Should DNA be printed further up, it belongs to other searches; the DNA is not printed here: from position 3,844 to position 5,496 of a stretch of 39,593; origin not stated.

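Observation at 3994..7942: Early-operon cassette: B12-type radical SAM, SPASM/twitch radical SAM, class I methyltransferase, Cys-rich protein and lipoprotein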

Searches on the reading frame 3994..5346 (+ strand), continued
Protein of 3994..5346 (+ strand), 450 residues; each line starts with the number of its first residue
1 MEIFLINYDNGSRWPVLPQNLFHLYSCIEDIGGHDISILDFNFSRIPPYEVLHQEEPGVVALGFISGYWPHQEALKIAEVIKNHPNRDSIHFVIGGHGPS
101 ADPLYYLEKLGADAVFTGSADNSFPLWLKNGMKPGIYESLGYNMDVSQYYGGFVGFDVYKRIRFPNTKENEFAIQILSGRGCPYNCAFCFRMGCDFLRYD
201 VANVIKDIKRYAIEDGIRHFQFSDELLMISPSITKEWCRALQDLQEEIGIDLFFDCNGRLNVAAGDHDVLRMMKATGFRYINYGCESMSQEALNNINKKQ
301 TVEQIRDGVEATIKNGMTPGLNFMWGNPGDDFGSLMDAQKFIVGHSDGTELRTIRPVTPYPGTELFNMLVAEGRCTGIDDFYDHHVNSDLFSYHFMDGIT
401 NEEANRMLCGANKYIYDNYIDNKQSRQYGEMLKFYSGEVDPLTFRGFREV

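Call 72: search_protein_families(library=pfam, proteins=[L038:4-1818:+, L038:2088-2849:+, L038:5924-7792:+, L038:7810-8790:+, L038:8791-9969:+, L038:11452-12507:+, L038:12508-13179:+, L038:14187-15359:+, L038:16243-16908:+, L038:17707-19887:+], max_evalue=0.00001)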
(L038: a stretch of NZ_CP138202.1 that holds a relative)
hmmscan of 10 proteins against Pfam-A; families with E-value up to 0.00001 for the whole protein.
L038:4-1818:+ (604 aa): 2 families
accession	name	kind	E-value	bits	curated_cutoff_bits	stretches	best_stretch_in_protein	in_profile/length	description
PF01973.23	MptE-like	-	1.8e-49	168.2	34.6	1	198-368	1-170/171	6-hydroxymethylpterin diphosphokinase MptE-like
PF20157.4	Maf_flag10_N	-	3.5e-07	30.4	23.5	1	44-140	81-186/228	Glycosyltransferase Maf N-terminal domain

L038:2088-2849:+ (253 aa): 2 families
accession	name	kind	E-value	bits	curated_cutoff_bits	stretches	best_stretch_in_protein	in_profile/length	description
PF00669.25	Flagellin_N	-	2.1e-41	141.7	26.6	1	3-136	1-134/139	Bacterial flagellin N-terminal helical region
PF00700.27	Flagellin_C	-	1.1e-29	102.9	23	1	168-252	2-86/86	Bacterial flagellin C-terminal helical region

L038:5924-7792:+ (622 aa): 1 family
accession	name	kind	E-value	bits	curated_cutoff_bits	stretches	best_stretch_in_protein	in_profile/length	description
PF01973.23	MptE-like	-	1.2e-49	168.8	34.6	1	205-375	1-170/171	6-hydroxymethylpterin diphosphokinase MptE-like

L038:7810-8790:+ (326 aa): 9 families
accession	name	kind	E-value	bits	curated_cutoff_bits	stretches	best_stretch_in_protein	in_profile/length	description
PF16363.11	GDP_Man_Dehyd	-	7.7e-74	249.5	27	1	5-308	1-332/332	GDP-mannose 4,6 dehydratase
PF01370.27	Epimerase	-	6.4e-58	196.4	20.9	1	4-241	1-240/240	NAD dependent epimerase/dehydratase family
PF01073.25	3Beta_HSD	-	3.4e-23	82.5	22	1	5-219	1-220/280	3-beta hydroxysteroid dehydrogenase/isomerase family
PF02719.21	Polysacc_synt_2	-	7e-20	71.8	20.2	1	4-287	1-278/293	Polysaccharide biosynthesis protein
PF07993.18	NAD_binding_4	-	2.6e-16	60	20.1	1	6-180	1-209/258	Male sterility protein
PF13460.12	NAD_binding_10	-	5.7e-12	46.3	27.2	1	8-176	1-144/184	NAD(P)H-binding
PF00106.31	adh_short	-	8.2e-09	35.7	26.6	1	2-163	1-164/195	short chain dehydrogenase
PF04321.23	RmlD_sub_bind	-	1.2e-07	31.6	27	1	3-161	2-138/287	RmlD substrate binding domain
PF05368.20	NmrA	-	4.3e-06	27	27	1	2-122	3-105/298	NmrA-like family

L038:8791-9969:+ (392 aa): 2 families
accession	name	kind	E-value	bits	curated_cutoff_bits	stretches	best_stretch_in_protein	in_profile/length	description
PF01041.23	DegT_DnrJ_EryC1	-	7.7e-90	302.1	19.8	1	15-387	3-359/360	DegT/DnrJ/EryC1/StrS aminotransferase family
PF00155.27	Aminotran_1_2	-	2e-09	37.6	19.7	1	35-123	40-139/361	Aminotransferase class I and II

L038:11452-12507:+ (351 aa): 3 families
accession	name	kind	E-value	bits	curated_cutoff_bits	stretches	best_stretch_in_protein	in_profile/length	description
PF00483.29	NTP_transferase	-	3.5e-37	128.7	21.2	1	126-348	3-242/245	Nucleotidyl transferase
PF00571.33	CBS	-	2.5e-13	50.6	24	0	10-52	14-56/57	CBS domain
PF12804.13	NTP_transf_3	-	2.8e-10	41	27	1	125-255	1-125/160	MobA-like NTP transferase domain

L038:12508-13179:+ (223 aa): 3 families
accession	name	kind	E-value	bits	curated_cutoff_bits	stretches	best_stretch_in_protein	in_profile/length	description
PF00132.30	Hexapep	-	9.6e-12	44.5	27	0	174-206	4-36/36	Bacterial transferase hexapeptide (six repeats)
PF25084.1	LbH_EIF2B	-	6e-06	26.7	54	0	116-209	14-104/105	EIF2B subunit epsilon LbH domain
PF14602.12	Hexapep_2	-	6.2e-06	26.3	27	1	172-206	2-34/34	Hexapeptide repeat of succinyl-transferase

L038:14187-15359:+ (390 aa): 1 family
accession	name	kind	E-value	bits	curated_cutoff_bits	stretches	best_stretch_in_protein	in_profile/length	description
PF02350.25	Epimerase_2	-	6.1e-93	311.9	30.6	1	24-370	2-347/347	UDP-N-acetylglucosamine 2-epimerase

L038:16243-16908:+ (221 aa): 1 family
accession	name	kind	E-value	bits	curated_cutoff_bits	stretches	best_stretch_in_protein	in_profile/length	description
PF02585.22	PIG-L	-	7.7e-24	85.1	28.2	1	6-124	1-125/129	GlcNAc-PI de-N-acetylase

L038:17707-19887:+ (726 aa): 1 family
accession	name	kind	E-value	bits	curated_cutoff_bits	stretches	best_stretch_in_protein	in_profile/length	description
PF00534.26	Glycos_transf_1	-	4.6e-06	26.7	26.4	0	537-661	5-132/172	Glycosyl transferases group 1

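Call 73: find_related_loci(query=L007:6277-7299:+, collection=viral_contigs, flank=8000)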
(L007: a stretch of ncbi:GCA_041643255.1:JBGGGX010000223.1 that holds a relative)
Query L007:6277-7299:+ (340 aa) in viral_contigs; peptide patterns used: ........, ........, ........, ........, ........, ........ (x = any residue, [..] = any of these).
7 stretches matched a pattern; 1 encode a relative of the query (tblastn E <= 1e-3); 1 distinct loci.
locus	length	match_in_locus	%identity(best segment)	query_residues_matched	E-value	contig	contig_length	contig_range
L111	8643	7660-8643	78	1-328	0e+0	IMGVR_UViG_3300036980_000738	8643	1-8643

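Call 93: fold_search(model_id=the predicted structure, library=viral)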
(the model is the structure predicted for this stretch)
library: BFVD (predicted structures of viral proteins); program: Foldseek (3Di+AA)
matches with E <= 10: 1123; with E <= 0.001: 30
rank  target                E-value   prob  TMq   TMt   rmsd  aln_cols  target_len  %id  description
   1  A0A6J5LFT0            2.0e-16  1.00  0.61  0.54   5.0       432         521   14  COG1032 Fe-S oxidoreductase [uncultured Caudovirales phage]
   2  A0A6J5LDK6            1.6e-15  1.00  0.55  0.49  11.3       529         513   14  Radical SAM [uncultured Caudovirales phage]
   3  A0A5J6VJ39            9.7e-12  1.00  0.55  0.51   6.8       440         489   11  tRNA (N(6)-L-threonylcarbamoyladenosine(37)-C(2))-methylthiotransferase [Megaviridae environmental sample]
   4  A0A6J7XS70            1.4e-11  1.00  0.60  0.45   5.2       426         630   15  B12-binding_like domain containing protein [uncultured Caudovirales phage]
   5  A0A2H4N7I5            6.2e-11  1.00  0.61  0.56  10.8       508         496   15  (no name in the UniProt tables at hand)
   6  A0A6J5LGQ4            1.7e-10  1.00  0.56  0.41   6.5       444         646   15  COG1032 Fe-S oxidoreductase [uncultured Caudovirales phage]
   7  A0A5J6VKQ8            7.2e-06  1.00  0.32  0.22  10.1       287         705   12  tRNA carboxymethyluridine synthase [Megaviridae environmental sample]
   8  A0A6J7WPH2            1.4e-05  1.00  0.30  0.31  19.5       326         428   12  Radical_SAM domain containing protein [uncultured Caudovirales phage]
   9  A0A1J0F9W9            1.5e-05  0.96  0.21  0.22  23.5       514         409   10  (no name in the UniProt tables at hand)
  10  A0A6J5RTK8            2.2e-05  1.00  0.32  0.47   8.3       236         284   12  COG0820 Predicted Fe-S-cluster redox enzyme [uncultured Caudovirales phage]
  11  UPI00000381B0         2.3e-05  0.96  0.23  0.22  23.0       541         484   10  (no name look-up for this kind of identifier)
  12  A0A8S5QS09            2.4e-05  1.00  0.30  0.25  22.9       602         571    9  7-cyano-7-deazaguanine synthase [Myoviridae sp. ctgXL3]
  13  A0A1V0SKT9            3.9e-05  1.00  0.30  0.22   8.2       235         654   13  tRNA carboxymethyluridine synthase [Klosneuvirus KNV1]
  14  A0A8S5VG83            8.8e-05  1.00  0.32  0.38   9.6       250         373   16  Putative Fe-S oxidoreductase [Myoviridae sp. ctkfK18]
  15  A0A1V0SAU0            9.3e-05  0.92  0.21  0.19  25.4       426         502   12  Glycosyltransferase [Catovirus CTV1]
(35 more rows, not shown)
